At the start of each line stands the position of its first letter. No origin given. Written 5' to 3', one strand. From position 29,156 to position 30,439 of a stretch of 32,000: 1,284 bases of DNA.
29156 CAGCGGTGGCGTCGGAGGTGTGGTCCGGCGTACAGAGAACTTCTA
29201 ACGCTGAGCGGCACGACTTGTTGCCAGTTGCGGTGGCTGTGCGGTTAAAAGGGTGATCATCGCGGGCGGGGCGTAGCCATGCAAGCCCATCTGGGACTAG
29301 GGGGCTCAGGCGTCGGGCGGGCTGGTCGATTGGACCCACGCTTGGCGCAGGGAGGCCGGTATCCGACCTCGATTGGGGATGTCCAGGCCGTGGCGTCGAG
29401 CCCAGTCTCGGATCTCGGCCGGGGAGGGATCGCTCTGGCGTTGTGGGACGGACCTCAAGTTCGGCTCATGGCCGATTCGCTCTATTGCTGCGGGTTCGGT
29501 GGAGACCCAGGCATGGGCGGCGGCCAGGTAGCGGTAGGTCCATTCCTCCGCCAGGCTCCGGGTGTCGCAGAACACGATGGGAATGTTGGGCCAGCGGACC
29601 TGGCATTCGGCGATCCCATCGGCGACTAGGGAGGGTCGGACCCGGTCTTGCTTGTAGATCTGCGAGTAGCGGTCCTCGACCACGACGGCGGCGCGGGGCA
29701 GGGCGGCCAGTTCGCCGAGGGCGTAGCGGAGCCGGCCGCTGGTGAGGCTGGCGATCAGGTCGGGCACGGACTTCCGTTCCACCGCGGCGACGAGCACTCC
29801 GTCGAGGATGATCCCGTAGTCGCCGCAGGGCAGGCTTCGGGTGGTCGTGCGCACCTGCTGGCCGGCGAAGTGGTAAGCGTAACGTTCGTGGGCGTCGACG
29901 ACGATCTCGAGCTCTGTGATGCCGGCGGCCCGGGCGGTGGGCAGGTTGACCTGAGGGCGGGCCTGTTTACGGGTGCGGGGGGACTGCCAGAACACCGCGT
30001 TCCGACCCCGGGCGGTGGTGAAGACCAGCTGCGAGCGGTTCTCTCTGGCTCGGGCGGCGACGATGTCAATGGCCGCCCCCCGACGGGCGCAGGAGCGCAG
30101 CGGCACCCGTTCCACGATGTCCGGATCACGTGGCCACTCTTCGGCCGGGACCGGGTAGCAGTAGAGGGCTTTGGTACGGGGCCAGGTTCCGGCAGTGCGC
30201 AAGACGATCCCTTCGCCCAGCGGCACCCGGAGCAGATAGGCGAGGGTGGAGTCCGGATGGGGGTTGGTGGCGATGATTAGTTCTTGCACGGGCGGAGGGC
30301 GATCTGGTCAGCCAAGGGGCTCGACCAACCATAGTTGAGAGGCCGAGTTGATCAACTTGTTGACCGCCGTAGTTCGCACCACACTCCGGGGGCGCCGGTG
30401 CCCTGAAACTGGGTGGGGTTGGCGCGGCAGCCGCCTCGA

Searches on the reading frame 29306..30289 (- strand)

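Call 69: search_protein_families(library=pfam, proteins=[window:29306-30289:-], max_evalue=0.001)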
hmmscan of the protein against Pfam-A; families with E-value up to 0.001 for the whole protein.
window:29306-30289:- (327 aa): 2 families
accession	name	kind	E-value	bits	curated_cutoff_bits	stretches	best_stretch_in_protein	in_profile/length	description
PF02732.21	ERCC4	-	1.8e-18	67.3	24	1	131-253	1-139/140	ERCC4 domain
PF23359.1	Lsr2_DNA-bd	-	4e-10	39.3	26.9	1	287-317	3-33/37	Lsr2 DNA-binding domain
